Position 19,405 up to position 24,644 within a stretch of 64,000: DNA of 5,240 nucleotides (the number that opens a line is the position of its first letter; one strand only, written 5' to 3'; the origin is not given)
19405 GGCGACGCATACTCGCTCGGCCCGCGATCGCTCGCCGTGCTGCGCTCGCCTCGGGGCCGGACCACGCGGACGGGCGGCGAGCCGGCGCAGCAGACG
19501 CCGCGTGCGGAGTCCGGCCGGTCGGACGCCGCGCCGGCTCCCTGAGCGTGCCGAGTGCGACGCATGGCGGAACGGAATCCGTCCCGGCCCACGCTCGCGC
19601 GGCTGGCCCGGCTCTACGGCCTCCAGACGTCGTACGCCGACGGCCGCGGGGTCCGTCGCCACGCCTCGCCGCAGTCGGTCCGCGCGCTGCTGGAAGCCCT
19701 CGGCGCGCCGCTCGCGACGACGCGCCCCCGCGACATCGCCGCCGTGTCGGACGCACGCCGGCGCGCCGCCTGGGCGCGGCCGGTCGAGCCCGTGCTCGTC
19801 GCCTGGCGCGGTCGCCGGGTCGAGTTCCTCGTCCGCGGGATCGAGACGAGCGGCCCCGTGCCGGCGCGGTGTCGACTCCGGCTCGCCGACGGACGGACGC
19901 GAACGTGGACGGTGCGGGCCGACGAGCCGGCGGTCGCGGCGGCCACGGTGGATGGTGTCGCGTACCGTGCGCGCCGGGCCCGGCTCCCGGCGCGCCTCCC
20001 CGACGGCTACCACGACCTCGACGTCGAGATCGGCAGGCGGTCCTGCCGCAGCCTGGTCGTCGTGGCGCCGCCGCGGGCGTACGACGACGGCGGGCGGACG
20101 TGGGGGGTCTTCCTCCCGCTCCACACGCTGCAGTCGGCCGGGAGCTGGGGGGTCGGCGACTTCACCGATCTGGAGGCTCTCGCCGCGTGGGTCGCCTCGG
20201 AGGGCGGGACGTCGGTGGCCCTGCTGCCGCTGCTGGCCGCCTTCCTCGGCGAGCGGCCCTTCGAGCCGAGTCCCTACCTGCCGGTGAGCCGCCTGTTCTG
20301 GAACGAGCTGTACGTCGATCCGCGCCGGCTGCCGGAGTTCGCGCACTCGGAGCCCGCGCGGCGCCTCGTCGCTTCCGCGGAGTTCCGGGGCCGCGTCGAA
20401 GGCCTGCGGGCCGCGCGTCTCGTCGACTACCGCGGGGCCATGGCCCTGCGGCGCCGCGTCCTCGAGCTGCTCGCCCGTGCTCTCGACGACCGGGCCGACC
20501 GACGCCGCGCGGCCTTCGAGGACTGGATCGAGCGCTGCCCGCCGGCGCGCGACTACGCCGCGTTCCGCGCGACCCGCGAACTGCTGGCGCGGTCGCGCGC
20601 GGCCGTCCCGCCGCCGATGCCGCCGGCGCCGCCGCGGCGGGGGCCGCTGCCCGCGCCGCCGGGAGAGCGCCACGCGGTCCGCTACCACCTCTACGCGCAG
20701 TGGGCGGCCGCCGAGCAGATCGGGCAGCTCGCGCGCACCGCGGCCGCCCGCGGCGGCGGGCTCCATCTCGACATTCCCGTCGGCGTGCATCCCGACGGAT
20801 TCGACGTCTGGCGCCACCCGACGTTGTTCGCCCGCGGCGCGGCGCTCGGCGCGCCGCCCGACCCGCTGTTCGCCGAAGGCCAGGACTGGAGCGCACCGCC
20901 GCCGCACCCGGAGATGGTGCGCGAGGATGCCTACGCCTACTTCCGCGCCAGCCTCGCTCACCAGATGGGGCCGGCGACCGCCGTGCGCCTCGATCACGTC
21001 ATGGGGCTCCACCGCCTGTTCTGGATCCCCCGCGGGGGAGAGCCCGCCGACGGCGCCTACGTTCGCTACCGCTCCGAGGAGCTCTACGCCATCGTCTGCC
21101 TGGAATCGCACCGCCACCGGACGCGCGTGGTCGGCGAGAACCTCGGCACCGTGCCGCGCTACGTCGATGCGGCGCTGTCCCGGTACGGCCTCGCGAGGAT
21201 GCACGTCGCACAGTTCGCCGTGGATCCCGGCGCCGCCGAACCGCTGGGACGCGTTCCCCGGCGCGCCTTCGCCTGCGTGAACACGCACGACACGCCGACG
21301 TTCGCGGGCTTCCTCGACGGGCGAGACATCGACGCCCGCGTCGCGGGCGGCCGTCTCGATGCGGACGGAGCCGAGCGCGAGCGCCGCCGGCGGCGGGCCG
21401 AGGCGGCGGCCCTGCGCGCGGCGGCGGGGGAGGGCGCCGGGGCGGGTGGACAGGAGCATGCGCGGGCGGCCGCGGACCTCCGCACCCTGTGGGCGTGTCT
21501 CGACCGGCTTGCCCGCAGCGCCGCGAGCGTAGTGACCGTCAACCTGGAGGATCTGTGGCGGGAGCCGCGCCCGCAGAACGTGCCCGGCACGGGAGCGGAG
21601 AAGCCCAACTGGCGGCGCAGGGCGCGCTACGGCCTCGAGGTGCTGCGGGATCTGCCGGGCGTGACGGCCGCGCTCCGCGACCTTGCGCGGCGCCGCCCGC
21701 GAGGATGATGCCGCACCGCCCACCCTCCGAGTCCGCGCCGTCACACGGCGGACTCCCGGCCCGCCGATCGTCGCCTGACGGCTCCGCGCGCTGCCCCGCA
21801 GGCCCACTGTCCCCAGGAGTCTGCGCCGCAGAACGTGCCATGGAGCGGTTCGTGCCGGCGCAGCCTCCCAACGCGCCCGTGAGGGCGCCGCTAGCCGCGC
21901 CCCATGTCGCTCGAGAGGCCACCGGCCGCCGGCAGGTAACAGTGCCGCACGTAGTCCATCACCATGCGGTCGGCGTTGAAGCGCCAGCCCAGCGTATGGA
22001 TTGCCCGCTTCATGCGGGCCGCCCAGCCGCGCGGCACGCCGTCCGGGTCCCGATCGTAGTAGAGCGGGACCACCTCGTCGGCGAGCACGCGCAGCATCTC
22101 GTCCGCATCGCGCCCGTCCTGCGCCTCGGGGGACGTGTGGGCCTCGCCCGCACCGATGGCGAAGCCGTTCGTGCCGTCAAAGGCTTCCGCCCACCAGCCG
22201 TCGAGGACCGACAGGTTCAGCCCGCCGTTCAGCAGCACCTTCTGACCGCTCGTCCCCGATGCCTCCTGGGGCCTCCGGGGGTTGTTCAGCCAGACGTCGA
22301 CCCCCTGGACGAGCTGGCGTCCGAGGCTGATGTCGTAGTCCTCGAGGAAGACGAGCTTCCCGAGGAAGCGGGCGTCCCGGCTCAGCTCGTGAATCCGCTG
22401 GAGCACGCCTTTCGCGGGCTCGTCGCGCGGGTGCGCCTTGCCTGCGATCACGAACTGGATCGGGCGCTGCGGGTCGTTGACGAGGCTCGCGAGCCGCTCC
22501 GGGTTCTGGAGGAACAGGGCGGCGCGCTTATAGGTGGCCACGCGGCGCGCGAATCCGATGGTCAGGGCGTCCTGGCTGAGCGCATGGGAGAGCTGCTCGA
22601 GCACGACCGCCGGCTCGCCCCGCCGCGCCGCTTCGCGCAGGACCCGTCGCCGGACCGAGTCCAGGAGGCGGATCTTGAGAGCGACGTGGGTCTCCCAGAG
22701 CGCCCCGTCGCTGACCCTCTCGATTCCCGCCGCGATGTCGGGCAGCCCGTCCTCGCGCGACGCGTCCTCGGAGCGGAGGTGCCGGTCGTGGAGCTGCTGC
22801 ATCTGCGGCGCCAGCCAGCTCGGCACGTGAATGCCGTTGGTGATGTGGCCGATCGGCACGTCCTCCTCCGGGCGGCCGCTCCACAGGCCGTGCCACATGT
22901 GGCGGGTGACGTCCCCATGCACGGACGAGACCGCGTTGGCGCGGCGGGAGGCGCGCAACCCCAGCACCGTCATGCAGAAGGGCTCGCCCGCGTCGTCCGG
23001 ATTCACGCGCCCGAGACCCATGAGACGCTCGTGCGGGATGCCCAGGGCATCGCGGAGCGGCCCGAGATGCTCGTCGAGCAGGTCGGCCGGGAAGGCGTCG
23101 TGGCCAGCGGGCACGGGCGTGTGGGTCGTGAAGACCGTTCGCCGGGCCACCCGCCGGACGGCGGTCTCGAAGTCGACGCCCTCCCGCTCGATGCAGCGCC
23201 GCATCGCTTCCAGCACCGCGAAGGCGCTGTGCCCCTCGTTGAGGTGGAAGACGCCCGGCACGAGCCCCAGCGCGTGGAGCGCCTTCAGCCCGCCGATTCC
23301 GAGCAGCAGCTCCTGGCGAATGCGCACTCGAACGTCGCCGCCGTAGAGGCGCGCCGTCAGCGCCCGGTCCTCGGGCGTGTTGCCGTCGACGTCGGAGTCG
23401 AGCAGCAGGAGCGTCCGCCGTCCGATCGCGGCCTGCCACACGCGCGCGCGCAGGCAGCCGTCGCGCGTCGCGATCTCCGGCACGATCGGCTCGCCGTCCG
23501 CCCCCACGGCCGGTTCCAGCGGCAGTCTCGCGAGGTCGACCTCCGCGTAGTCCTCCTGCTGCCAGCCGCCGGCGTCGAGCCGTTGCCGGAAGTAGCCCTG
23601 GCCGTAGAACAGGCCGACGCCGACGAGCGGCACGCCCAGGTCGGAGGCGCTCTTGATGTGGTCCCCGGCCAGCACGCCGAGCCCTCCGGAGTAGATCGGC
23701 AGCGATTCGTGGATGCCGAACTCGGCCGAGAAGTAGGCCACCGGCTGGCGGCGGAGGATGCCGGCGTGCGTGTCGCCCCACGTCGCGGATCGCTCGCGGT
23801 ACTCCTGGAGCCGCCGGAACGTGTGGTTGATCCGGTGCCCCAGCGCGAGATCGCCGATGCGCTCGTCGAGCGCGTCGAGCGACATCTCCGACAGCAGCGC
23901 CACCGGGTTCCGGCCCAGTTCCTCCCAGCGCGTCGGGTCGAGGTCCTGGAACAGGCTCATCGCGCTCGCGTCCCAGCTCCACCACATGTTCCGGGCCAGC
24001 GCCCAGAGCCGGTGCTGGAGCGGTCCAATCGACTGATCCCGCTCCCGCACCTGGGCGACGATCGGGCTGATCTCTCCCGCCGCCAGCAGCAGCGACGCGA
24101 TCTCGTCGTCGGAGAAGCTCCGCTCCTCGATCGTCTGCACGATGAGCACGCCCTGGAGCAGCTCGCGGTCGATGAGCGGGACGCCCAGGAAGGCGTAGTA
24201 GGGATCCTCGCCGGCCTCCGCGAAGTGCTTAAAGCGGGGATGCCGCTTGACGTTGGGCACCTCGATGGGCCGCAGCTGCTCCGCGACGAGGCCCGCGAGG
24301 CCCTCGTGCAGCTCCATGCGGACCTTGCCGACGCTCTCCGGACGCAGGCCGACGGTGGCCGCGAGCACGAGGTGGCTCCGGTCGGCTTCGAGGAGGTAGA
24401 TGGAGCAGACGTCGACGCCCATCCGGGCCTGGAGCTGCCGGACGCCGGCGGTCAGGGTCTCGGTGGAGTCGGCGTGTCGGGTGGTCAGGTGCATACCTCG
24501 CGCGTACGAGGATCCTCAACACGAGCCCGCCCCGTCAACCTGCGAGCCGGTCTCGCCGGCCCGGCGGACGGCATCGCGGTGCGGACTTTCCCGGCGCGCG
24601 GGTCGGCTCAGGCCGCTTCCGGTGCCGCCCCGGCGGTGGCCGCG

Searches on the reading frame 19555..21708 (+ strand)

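Call 15: search_protein_families(library=pfam, proteins=[window:19555-21708:+])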
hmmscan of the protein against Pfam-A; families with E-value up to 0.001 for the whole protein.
window:19555-21708:+ (717 aa): 2 families
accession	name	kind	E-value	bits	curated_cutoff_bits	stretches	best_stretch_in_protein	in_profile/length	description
PF02446.23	Glyco_hydro_77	-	1.4e-89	301.6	25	1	187-691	1-460/465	4-alpha-glucanotransferase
PF21226.3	MalQ_N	-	6.7e-14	52.5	24.1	1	78-172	2-91/91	MalQ N-terminal beta sandwich domain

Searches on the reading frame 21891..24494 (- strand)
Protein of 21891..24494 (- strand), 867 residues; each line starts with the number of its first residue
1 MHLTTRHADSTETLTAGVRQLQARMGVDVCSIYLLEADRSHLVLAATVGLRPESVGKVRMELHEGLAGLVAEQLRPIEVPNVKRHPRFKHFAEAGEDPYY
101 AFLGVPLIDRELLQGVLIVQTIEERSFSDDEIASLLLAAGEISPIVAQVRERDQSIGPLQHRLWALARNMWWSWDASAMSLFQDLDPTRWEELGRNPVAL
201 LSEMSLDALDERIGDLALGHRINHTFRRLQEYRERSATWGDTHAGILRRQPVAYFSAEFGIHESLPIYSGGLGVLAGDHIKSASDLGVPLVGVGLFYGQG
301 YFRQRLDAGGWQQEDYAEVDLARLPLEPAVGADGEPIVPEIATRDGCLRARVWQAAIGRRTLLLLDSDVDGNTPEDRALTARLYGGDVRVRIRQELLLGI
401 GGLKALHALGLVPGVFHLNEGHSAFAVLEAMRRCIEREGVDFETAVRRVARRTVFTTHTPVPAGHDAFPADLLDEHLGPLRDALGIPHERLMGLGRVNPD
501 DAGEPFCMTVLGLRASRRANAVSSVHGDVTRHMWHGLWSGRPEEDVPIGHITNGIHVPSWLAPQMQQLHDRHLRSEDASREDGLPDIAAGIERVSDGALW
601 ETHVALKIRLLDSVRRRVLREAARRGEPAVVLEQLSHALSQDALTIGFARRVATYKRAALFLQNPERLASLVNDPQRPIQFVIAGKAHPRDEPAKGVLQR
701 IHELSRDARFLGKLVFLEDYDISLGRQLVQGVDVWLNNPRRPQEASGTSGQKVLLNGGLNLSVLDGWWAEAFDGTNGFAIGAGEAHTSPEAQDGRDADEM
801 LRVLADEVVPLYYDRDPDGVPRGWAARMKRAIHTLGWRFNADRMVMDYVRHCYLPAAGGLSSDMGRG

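Call 15: search_protein_families(library=pfam, proteins=[window:21891-24494:-])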
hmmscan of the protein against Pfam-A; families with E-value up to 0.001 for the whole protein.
window:21891-24494:- (867 aa): 5 families
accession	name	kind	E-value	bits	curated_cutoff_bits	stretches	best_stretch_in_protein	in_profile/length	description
PF11897.13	DUF3417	-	8.4e-28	97.4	25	1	162-265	7-109/109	Protein of unknown function (DUF3417)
PF00343.26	Phosphorylase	-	3.4e-25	88.9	27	3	630-766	433-579/713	Carbohydrate phosphorylase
PF13185.12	GAF_2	-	6.9e-15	55.9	28.6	1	8-144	2-133/136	GAF domain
PF01590.32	GAF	-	3e-12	47.7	22.4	1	11-141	3-128/133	GAF domain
PF13492.12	GAF_3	-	1.7e-05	25.7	27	1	12-142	4-123/129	GAF domain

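Call 41: find_encoding_contigs(protein=window:21891-24494:-, flank=10000, max_places=10)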
Protein window:21891-24494:- (867 aa): 2 contigs read that carry it; 2 places shown.
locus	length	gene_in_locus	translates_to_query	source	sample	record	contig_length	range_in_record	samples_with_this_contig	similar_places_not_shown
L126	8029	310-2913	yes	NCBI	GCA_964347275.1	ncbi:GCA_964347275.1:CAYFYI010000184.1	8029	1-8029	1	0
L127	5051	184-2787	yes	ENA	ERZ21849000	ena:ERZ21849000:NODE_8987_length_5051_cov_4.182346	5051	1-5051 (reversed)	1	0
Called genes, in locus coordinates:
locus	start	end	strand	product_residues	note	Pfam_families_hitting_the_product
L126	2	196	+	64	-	?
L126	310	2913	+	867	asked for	PF01590:GAF, PF13185:GAF_2, PF11897:DUF3417, PF00343:Phosphorylase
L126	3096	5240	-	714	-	PF21226:MalQ_N, PF02446:Glyco_hydro_77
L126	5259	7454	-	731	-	PF02922:CBM_48, PF00128:Alpha-amylase (weak), PF21331:Isoamylase_C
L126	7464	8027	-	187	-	?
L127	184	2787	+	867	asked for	PF01590:GAF, PF13185:GAF_2, PF11897:DUF3417, PF00343:Phosphorylase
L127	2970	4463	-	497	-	PF02446:Glyco_hydro_77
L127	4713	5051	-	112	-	?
